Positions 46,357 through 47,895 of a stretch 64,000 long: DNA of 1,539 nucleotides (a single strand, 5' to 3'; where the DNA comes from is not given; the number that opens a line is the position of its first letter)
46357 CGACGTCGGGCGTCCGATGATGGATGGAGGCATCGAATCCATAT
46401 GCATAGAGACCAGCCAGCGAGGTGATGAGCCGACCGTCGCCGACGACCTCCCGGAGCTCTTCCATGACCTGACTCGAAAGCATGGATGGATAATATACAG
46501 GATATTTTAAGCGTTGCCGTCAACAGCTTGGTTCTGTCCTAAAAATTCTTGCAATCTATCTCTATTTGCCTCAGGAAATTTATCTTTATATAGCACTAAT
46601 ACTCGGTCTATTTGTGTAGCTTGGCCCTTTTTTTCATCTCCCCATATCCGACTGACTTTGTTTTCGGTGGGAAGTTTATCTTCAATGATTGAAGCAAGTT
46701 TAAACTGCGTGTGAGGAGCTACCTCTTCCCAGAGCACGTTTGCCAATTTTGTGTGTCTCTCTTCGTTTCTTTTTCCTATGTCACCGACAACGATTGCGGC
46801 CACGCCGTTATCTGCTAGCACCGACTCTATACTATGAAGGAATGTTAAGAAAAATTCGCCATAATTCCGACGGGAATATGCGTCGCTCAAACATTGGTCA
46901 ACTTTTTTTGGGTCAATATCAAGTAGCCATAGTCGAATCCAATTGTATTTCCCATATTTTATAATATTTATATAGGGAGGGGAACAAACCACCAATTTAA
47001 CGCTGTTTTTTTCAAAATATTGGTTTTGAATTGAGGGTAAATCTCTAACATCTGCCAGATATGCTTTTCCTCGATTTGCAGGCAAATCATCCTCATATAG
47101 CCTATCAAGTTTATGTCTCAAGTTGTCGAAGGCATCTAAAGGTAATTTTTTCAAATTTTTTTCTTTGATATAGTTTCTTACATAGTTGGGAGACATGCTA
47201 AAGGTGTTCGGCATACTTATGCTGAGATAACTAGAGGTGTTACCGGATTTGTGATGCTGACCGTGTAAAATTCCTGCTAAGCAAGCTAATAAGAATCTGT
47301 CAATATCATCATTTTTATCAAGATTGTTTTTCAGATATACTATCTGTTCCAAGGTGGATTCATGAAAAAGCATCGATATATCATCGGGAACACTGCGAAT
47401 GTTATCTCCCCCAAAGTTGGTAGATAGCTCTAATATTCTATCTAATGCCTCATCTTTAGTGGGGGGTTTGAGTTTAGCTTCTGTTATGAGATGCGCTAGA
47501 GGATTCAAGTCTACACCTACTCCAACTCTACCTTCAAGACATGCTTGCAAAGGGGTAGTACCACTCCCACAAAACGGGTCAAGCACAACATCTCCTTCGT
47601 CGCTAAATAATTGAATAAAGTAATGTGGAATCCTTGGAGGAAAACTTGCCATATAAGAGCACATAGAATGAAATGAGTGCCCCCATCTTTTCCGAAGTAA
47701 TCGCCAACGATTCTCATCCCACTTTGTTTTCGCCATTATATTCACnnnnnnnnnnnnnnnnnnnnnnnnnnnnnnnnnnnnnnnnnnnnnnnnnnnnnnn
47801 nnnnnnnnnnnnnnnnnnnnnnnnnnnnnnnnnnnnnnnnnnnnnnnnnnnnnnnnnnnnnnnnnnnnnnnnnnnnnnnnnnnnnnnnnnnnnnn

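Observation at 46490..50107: AT-rich two-gene island: DNA methyltransferase coupled to a MORC-like GHKL ATPase, inserted between glcD-like and lysS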

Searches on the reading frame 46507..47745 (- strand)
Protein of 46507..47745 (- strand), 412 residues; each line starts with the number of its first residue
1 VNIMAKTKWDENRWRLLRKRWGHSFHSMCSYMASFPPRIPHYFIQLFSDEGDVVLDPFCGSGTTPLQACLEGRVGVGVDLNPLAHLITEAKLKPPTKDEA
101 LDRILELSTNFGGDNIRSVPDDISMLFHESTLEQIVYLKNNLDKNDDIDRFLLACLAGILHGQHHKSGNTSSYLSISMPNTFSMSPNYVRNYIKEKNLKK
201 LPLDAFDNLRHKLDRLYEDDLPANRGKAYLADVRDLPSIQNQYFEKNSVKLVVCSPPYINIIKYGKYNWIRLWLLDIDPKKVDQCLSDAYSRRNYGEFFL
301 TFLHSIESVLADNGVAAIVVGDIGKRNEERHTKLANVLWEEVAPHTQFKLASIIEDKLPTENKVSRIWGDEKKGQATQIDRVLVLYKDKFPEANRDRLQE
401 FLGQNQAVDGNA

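Call 3: search_protein_families(library=pfam, proteins=[window:46507-47745:-], max_evalue=1)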
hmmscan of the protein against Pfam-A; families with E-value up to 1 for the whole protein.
window:46507-47745:- (412 aa): 4 families
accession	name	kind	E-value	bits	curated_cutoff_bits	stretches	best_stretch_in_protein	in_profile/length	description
PF01555.25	N6_N4_Mtase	-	7.2e-19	69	26.7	2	24-83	159-214/221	DNA methylase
PF01170.24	UPF0020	-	1.5e-07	31.7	22.3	1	49-76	27-54/197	RMKL-like, methyltransferase domain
PF24366.1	DUF7522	-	0.055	14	27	1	97-152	3-52/118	Family of unknown function (DUF7522)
PF02086.21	MethyltransfD12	-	0.071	13.3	22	1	45-211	14-160/253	D12 class N6 adenine-specific DNA methyltransferase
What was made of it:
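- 46507..47745 (-): DNA methyltransferase gene: 412 aa from GTG, or 409 aa from the ATG at 47736. Motif I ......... lies at 47554-47580 and motif IV SPPY at 46972-46983. The last three codons and the stop are host flank sequence. PF01555 7.2e-19 (call 3).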

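Call 4: search_protein_families(library=padloc, proteins=[window:46507-47745:-], max_evalue=1)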
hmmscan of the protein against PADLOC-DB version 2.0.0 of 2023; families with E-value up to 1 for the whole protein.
window:46507-47745:- (412 aa): 69 families (the best 25 are shown)
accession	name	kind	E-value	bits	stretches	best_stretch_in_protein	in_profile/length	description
PDLC03325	MTase_II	-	6e-37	125.4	1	18-388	60-424/426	Type II methyltransferase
PDLC03353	MTase_II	-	9.1e-25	85.7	2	8-89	170-247/260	Type II methyltransferase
PDLC03364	MTase_II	-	4.3e-20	70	1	6-284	13-275/380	Type II methyltransferase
PDLC03380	MTase_II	-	7.6e-20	69.5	2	26-106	32-111/393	Type II methyltransferase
PDLC03350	MTase_II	-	1.2e-19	68.9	2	19-93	230-296/312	Type II methyltransferase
PDLC03239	MTase_II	-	1.5e-19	68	1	25-329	65-378/442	Type II methyltransferase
PDLC03322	MTase_II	-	3.2e-17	60.5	1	5-284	16-301/446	Type II methyltransferase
PDLC03283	MTase_II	-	5.9e-17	59.9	2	29-90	208-269/352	Type II methyltransferase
PDLC03387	MTase_II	-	1.1e-14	52.3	2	30-93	213-276/289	Type II methyltransferase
PDLC03224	MTase_II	-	4.8e-13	46.8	1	49-285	92-333/481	Type II methyltransferase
PDLC03371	MTase_II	-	5.6e-13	47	2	29-82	189-242/260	Type II methyltransferase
PDLC03351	MTase_II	-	3.3e-12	44.2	1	17-83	114-179/348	Type II methyltransferase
PDLC04134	mad2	-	7e-12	42.9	2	16-124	257-349/492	mads_2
PDLC03362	MTase_II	-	2.7e-11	41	1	26-267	44-280/438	Type II methyltransferase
PDLC03259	MTase_II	-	1e-10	39.1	1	12-85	174-248/423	Type II methyltransferase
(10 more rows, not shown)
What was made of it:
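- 46507..47745 (-): PADLOC MTase_II PDLC03325 6e-37 over the full length (call 4).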

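Call 5: search_protein_families(library=ncbifam, proteins=[window:46507-47745:-], max_evalue=1)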
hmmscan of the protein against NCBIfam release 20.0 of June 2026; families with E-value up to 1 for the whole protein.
window:46507-47745:- (412 aa): 9 families
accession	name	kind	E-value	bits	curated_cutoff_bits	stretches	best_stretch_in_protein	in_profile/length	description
TIGR01177.1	TIGR01177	hypoth_equivalog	1.5e-05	24.5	316.55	1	36-81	167-213/330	TIGR01177 family methyltransferase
NF050803.1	DnaMtaseCcrMCaul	equivalog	0.00022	20.3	830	1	48-82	203-237/350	adenine-specific DNA-methyltransferase CcrM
NF008572.0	PRK11524.1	equivalog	0.00032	19.9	292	1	43-81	207-245/294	adenine-specific DNA-methyltransferase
NF042963.1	DUF1156_antiphage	equivalog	0.00038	18.7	1000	1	53-92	186-225/960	anti-phage-associated DUF1156 domain-containing protein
NF010253.0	PRK13699.1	subfamily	0.00042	20.1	244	1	43-87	156-200/226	DNA methyltransferase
NF040850.1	Trm14_Thcoccales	equivalog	0.003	16.5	480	1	39-89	206-256/365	tRNA (guanine(6)-N2)-methyltransferase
NF040721.1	Trm14_Arch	equivalog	0.012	14.8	280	1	43-73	183-214/370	tRNA (guanine(6)-N2)-methyltransferase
NF011529.0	PRK14968.1-3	equivalog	0.014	14.9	162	0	46-87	30-71/198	putative methyltransferase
NF011527.0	PRK14968.1-1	equivalog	0.13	12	242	0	283-328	113-159/192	putative methyltransferase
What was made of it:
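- On MutL / Topo VI-B / HtpG (housekeeping GHKL enzymes): No NCBIfam or Pfam hit (calls 3, 5).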

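Call 7: search_protein_families(library=phrogs, proteins=[window:46507-47745:-], max_evalue=1)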
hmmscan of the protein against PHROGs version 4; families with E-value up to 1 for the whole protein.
window:46507-47745:- (412 aa): 14 families
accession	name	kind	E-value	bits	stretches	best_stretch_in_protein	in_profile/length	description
phrog_67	-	other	3.3e-19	70.4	2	35-106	286-357/743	DNA methyltransferase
phrog_18146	-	other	9e-19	68.7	1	25-281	43-306/452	DNA methyltransferase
phrog_498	-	other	2.7e-11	43.7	1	34-82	362-410/633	DNA methyltransferase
phrog_3008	-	other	1.2e-08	35.6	1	38-102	157-221/244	DNA methyltransferase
phrog_10183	-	other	4.1e-08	32.9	1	49-102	114-168/889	DNA methyltransferase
phrog_12517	-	unknown function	5.7e-07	30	1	23-92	78-147/316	-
phrog_16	-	DNA, RNA and nucleotide metabolism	9.6e-06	25.1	1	44-82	861-899/986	DNA helicase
phrog_18293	-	other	4.1e-05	24.5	1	38-89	53-104/119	methyltransferase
phrog_23085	-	unknown function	0.0001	23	1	24-82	37-95/138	-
phrog_23148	-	unknown function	0.00031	21.8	1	39-81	93-135/165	-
phrog_6952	-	other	0.0012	19.8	1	43-81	126-164/181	DNA methyltransferase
phrog_6025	-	other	0.0023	18.6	1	243-290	25-70/192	DNA methyltransferase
phrog_11619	-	other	0.0039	17.7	1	179-259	22-97/186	DNA methyltransferase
phrog_8769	-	other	0.14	13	1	44-71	5-31/71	methyltransferase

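Call 72: search_solved_structures(query=window:46507-47745:-, max_evalue=0.001, show_alignments=1)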
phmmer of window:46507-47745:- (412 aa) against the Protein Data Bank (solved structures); distinct sequences matched with E-value up to 0.001: 7.
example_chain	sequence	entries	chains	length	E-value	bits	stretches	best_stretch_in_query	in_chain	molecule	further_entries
2zie_A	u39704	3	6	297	3.5e-09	39.2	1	14-84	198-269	Putative modification methylase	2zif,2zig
1boo_A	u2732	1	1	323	2.7e-05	26.5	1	30-82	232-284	PROTEIN (N-4 CYTOSINE-SPECIFIC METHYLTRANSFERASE PVU II)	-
8s9n_A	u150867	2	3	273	6.4e-05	25.2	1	31-81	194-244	DNA cytosine-N4 methyltransferase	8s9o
8s9m_A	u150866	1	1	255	6.9e-05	25.1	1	31-81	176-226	DNA cytosine-N4 methyltransferase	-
1eg2_A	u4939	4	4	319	0.00032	22.9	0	10-102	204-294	MODIFICATION METHYLASE RSRI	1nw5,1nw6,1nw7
1nw8_A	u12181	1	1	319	0.00056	22.1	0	10-102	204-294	MODIFICATION METHYLASE RSRI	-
8c3w_A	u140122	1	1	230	0.0008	21.6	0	67-138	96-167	dnHEM1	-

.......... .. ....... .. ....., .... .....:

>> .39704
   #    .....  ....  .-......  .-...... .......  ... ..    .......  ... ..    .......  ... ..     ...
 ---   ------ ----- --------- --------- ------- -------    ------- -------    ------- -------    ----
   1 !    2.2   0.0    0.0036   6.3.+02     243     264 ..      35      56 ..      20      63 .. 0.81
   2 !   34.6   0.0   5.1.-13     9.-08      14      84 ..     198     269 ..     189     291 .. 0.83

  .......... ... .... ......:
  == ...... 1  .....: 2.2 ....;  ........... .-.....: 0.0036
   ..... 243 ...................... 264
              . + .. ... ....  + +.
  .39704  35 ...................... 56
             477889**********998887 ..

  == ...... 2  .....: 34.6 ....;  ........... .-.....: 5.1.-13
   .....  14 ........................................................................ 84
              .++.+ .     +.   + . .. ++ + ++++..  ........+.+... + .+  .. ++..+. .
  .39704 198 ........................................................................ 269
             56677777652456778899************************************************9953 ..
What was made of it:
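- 46507..47745 (-): PDB relatives are M.PvuII and other N4-cytosine MTases (call 72).
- On N4-cytosine DNA methyltransferases: PDB relatives are M.PvuII and N4-cytosine MTases (call 72).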

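Call 73: find_homologous_proteins(query=window:46507-47736:-)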
Query window:46507-47736:- (409 aa): 4649 proteins with E <= 0.001 among 8000 candidates; the best 120 are listed.
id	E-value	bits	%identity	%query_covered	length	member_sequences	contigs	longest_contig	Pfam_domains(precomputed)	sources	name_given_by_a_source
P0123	4.8e-242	821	100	88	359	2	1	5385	PF01170.25,PF01555.25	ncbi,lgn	-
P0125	1.3e-131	457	51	95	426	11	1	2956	PF01555.25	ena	-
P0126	3.2e-131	456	51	95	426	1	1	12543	PF01555.25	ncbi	-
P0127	6.6e-131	455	51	95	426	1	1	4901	PF01555.25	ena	-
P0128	1.2e-130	454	51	95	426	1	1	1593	PF01555.25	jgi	-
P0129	1.4e-130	454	54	93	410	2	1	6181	PF01555.25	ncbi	-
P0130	6.3e-130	452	53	93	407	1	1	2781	PF01555.25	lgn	-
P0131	6.6e-130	452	51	95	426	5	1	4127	PF01555.25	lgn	-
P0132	8.0e-130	452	50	95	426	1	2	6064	PF01555.25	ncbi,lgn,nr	ncbi:MAG: site-specific DNA-methyltransferase [Candidatus Sungbacteria bacterium]|nr:site-specific D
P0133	8.4e-130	451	51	95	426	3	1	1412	PF01555.25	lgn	-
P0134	5.4e-129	449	50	95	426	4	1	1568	PF01555.25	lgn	-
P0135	1.3e-128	448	50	95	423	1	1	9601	PF01555.25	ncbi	-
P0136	2.0e-128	447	50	94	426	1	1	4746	PF01555.25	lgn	-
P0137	3.9e-128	446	51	94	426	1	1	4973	PF01555.25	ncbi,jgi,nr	ncbi:MAG: site-specific DNA-methyltransferase [Planctomycetes bacterium]|nr:site-specific DNA-methyl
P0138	4.1e-128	446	52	94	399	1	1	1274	PF01555.25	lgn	-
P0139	6.5e-128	445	50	95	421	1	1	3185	PF01555.25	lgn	-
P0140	1.0e-127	445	54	91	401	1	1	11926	PF01555.25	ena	-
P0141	1.4e-127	444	52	94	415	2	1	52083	PF01555.25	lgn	-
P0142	1.4e-127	444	53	92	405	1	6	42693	PF01555.25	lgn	-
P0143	1.8e-127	444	51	95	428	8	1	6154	PF01555.25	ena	-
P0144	1.0e-126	441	51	94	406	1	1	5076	PF01555.25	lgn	-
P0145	2.6e-126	440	50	94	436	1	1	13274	PF01555.25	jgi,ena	-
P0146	8.1e-126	438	49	94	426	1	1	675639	PF01555.25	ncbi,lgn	ncbi:MAG: DNA methyltransferase [Candidatus Nealsonbacteria bacterium]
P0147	7.0e-125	435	53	91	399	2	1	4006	PF01555.25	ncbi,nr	ncbi:MAG: DNA methyltransferase [Candidatus Sumerlaeota bacterium]|nr:DNA methyltransferase [Candida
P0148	1.2e-124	435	49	93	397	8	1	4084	PF01555.25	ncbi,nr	ncbi:site-specific DNA-methyltransferase [bacterium]|nr:site-specific DNA-methyltransferase [bacteri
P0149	5.0e-124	432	54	90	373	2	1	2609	PF01555.25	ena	-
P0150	9.7e-123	428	50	93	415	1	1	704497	PF01555.25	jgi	-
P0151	1.6e-122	427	51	93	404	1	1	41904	PF01555.25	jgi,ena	-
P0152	3.5e-122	426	50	93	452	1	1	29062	PF01555.25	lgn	-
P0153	8.0e-122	425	52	91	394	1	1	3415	PF01555.25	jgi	jgi:site-specific DNA-methyltransferase (adenine-specific)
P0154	3.8e-121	423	50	92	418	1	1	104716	PF01555.25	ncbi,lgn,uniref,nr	ncbi:DNA methyltransferase [Thermaerobacillus caldiproteolyticus]|uniref:Methyltransferase n=1 Tax=T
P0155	1.1e-120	421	50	93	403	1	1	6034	PF01170.25,PF01555.25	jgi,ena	-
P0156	1.4e-120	421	49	96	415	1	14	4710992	PF01555.25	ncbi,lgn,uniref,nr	ncbi:hypothetical protein CHCC14820_1452 [Bacillus paralicheniformis]|uniref:site-specific DNA-methy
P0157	8.3e-120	419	50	93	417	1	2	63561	PF01555.25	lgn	-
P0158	2.5e-119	417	51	94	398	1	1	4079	PF01555.25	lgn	-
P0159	6.5e-119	416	50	93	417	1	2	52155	PF01555.25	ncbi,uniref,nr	ncbi:DNA methyltransferase [Ectobacillus antri]|uniref:site-specific DNA-methyltransferase (cytosine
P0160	6.6e-119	416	51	94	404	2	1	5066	PF01555.25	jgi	jgi:site-specific DNA-methyltransferase (adenine-specific)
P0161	4.6e-118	413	49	93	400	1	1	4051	PF01555.25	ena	-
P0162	6.0e-118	412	50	93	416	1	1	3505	PF01555.25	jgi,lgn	jgi:site-specific DNA-methyltransferase (adenine-specific)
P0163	6.0e-118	412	50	94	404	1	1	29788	PF01555.25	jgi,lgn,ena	-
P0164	6.3e-118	412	49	93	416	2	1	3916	PF01555.25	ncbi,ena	-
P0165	1.2e-117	411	50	92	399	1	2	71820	PF01555.25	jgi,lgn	jgi:site-specific DNA-methyltransferase (adenine-specific)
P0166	1.7e-116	408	49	93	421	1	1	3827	PF01555.25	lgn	-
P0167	2.9e-116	407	49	93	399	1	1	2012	PF01555.25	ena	-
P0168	3.3e-116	407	49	93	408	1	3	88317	PF01555.25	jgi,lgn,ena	-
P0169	1.5e-115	404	48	94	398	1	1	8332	PF01555.25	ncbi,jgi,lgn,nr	ncbi:hypothetical protein AMJ85_07040 [candidate division BRC1 bacterium SM23_51]|nr:MAG: hypothetic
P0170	2.2e-115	404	49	92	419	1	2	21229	PF01555.25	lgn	-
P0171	2.3e-115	404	49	93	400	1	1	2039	PF01555.25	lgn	-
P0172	4.0e-115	403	49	92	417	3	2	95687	PF01555.25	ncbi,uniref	ncbi:DNA methyltransferase [Bacillus cereus group sp. MYBKT14-1]|uniref:DNA methyltransferase n=1 Ta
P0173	2.3e-114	401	49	89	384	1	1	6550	PF01555.25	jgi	-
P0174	2.5e-114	401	52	88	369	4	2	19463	PF01555.25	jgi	-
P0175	4.3e-114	400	46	93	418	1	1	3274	PF01555.25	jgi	jgi:site-specific DNA-methyltransferase (adenine-specific)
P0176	4.8e-114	400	48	93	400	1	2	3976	PF01555.25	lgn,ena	-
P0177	1.5e-113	398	49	88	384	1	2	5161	PF01555.25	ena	-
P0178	6.3e-113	396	48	93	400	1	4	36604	PF01555.25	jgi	jgi:site-specific DNA-methyltransferase (adenine-specific)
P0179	6.3e-113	396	48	93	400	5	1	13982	PF01555.25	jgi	jgi:site-specific DNA-methyltransferase (adenine-specific)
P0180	9.7e-113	395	48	93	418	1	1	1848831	PF01555.25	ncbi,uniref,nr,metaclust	ncbi:DNA methyltransferase [Thalassobacillus devorans]|uniref:DNA methyltransferase n=1 Tax=Thalasso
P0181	1.1e-112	395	48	93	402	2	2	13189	PF01555.25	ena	-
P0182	3.8e-112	393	47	94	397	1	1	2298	PF01555.25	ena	-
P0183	4.2e-112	393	47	95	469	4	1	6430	PF01555.25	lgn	-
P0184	4.4e-112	393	49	88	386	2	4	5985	PF01555.25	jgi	-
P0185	6.5e-112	393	48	93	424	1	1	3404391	PF01555.25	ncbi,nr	ncbi:MAG: site-specific DNA-methyltransferase [Fidelibacterota bacterium]|nr:MAG: site-specific DNA-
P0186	1.0e-111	392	48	93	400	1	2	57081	PF01555.25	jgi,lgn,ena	-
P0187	1.2e-111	392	48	93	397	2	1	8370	PF01555.25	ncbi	ncbi:DNA methyltransferase [Candidatus Neomarinimicrobiota bacterium]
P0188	1.3e-111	392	48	93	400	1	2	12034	PF01555.25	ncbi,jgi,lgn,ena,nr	ncbi:MAG TPA: DNA methyltransferase [Sumerlaeia bacterium]|nr:DNA methyltransferase [Sumerlaeia bact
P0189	1.7e-111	391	47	95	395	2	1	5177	PF01555.25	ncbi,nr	ncbi:MAG: hypothetical protein KAU50_02865 [Candidatus Marinimicrobia bacterium]|nr:hypothetical pro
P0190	1.8e-111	391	46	93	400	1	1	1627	PF01555.25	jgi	jgi:hypothetical protein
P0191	5.0e-111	390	47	93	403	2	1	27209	PF01555.25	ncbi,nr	ncbi:hypothetical protein JW916_15035 [Candidatus Sumerlaeota bacterium]|nr:hypothetical protein [Ca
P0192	8.3e-111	389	49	87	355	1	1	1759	PF01555.25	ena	-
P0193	9.3e-111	389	49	93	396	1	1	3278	PF01555.25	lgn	-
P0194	1.6e-110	388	47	91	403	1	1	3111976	PF01555.25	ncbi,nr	ncbi:MAG: site-specific DNA-methyltransferase [Fidelibacterota bacterium]|nr:MAG: site-specific DNA-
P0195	2.3e-110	387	48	93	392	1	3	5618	PF01555.25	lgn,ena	-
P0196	4.6e-110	386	47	96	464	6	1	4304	PF01555.25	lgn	-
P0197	5.1e-110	386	49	91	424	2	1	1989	PF01555.25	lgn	-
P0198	7.2e-110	386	48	92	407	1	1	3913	PF01555.25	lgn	-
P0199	1.7e-109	385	50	88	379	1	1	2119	PF01555.25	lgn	-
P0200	1.9e-109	384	46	92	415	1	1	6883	PF01555.25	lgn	-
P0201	4.1e-109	383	49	93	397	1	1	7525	PF01555.25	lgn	-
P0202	4.1e-109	383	47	94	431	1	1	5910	PF01555.25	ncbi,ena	-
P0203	4.4e-109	383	46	93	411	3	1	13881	PF01170.25,PF01555.25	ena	-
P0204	5.1e-109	383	46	93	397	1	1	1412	PF01555.25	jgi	jgi:hypothetical protein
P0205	7.0e-109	383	45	98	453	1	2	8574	PF01555.25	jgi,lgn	jgi:site-specific DNA-methyltransferase (adenine-specific)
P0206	1.0e-108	382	49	87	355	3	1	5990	PF01555.25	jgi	-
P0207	1.4e-108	382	46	94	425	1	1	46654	PF01555.25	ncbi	-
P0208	3.6e-108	380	46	93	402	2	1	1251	PF01555.25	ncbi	-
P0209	5.6e-108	380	45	95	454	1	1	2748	PF01555.25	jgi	jgi:site-specific DNA-methyltransferase (adenine-specific)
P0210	7.0e-108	379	46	94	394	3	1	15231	PF01555.25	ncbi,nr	ncbi:MAG: site-specific DNA-methyltransferase [Candidatus Marinimicrobia bacterium]|nr:site-specific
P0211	7.2e-108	379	44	96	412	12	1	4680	PF01170.25,PF01555.25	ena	-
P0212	7.6e-108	379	46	97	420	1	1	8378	PF01170.25,PF01555.25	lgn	-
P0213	9.1e-108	379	46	94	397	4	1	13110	PF01555.25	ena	-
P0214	9.3e-108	379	47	93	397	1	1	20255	PF01555.25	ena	-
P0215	1.1e-107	379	46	96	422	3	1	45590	PF01170.25,PF01555.25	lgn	-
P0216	1.2e-107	378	49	93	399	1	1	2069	PF01555.25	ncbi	-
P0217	1.4e-107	378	47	92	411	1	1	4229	PF01555.25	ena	-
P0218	1.9e-107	378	46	94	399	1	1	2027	PF01555.25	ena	-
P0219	2.0e-107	378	46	95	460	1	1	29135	PF01555.25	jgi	jgi:site-specific DNA-methyltransferase (adenine-specific)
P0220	2.6e-107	377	45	92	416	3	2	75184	PF01170.25,PF01555.25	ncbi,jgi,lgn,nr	ncbi:MAG: hypothetical protein E3J35_09305 [Methanomassiliicoccales archaeon]|nr:MAG: hypothetical p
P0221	6.7e-107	376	46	96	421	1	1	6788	PF01170.25,PF01555.25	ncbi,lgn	-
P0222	1.4e-106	375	45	95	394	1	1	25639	PF01555.25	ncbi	ncbi:MAG: hypothetical protein ACETWG_05020 [Candidatus Neomarinimicrobiota bacterium]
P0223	1.7e-106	375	46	93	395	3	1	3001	PF01555.25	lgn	-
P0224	2.1e-106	374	45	93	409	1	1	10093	PF01170.25,PF01555.25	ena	-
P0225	2.4e-106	374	47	94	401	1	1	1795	PF01170.25,PF01555.25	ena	-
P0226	2.5e-106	374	46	92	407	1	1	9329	PF01555.25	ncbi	-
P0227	4.8e-106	373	46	91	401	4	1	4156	PF01555.25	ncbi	-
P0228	7.3e-106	373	45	93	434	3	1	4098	PF01555.25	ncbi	-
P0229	9.1e-106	372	45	95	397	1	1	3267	PF01555.25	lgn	-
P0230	9.9e-106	372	47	91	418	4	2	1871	PF01555.25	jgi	jgi:site-specific DNA-methyltransferase (adenine-specific)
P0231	1.6e-105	372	47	93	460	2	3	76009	PF01555.25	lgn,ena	-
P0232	2.1e-105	371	46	92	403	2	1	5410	PF01555.25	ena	-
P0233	2.1e-105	371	46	94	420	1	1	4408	PF01170.25,PF01555.25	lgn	-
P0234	2.3e-105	371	46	93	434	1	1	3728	PF01555.25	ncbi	-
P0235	2.4e-105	371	45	94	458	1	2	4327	PF01555.25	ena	-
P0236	3.8e-105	370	44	96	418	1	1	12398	PF01555.25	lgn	-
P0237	4.1e-105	370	44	97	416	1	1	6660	PF01170.25,PF01555.25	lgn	-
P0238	1.2e-104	369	44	95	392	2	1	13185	PF01555.25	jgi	jgi:site-specific DNA-methyltransferase (adenine-specific)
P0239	1.3e-104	369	47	93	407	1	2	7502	PF01555.25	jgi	-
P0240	1.4e-104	368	46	93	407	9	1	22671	PF01555.25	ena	-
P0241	1.4e-104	368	46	93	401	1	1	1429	PF01555.25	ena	-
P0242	2.2e-104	368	45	93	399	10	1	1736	PF01555.25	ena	-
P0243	2.5e-104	368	46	93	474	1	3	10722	PF01555.25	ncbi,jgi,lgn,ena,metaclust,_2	jgi:hypothetical protein|metaclust:\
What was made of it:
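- On N4-cytosine DNA methyltransferases: One UniRef name says cytosine-N4-specific (call 73).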

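Call 74: find_encoding_contigs(protein=P0156, flank=6000, max_places=2)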
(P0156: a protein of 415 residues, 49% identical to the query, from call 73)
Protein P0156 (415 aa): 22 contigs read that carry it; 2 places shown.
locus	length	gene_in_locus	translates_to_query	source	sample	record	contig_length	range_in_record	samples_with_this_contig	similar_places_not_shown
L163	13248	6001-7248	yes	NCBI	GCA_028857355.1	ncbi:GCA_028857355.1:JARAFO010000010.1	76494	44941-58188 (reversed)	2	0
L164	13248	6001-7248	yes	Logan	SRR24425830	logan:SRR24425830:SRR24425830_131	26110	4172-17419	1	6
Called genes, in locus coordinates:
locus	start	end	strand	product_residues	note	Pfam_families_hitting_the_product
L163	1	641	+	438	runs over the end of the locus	PF07949:YbbR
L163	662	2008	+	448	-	PF02878:PGM_PMM_I, PF02879:PGM_PMM_II, PF02880:PGM_PMM_III, PF00408:PGM_PMM_IV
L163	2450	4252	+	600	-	PF13522:GATase_6, PF13537:GATase_7, PF01380:SIS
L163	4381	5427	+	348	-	PF14175:YaaC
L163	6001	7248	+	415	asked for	PF01555:N6_N4_Mtase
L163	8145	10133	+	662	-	PF01935:DUF87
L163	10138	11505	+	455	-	-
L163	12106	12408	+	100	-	PF01022:HTH_5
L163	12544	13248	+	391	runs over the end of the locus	PF00083:Sugar_tr (weak), PF07690:MFS_1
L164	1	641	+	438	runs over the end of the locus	PF07949:YbbR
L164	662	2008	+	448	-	PF02878:PGM_PMM_I, PF02879:PGM_PMM_II, PF02880:PGM_PMM_III, PF00408:PGM_PMM_IV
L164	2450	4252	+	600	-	PF13522:GATase_6, PF13537:GATase_7, PF01380:SIS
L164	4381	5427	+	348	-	PF14175:YaaC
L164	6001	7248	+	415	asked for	PF01555:N6_N4_Mtase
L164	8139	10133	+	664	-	PF01935:DUF87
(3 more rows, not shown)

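Call 75: find_encoding_contigs(protein=P0180, flank=6000, max_places=1)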
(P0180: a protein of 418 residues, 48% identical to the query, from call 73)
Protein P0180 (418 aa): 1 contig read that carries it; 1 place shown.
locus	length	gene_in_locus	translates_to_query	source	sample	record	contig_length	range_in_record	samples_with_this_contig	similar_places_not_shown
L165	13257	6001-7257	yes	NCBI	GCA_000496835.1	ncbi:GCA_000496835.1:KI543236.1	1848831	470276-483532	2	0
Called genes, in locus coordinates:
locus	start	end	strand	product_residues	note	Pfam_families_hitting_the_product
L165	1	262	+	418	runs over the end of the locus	PF02133:Transp_cyt_pur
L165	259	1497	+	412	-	PF07969:Amidohydro_3, PF01979:Amidohydro_1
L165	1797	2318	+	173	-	-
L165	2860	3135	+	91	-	PF13560:HTH_31, PF12844:HTH_19, PF01381:HTH_3, PF13443:HTH_26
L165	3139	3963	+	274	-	-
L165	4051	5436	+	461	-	PF01555:N6_N4_Mtase (weak)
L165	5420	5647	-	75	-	-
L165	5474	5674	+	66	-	PF00171:Aldedh (weak)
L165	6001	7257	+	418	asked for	PF01555:N6_N4_Mtase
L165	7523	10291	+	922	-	PF24957:DrmE_C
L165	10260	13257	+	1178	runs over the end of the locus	PF00271:Helicase_C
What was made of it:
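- Close MTase homologues serve a DISARM-like locus and sit beside a DUF87 ATPase gene in Bacilli (calls 74, 75).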
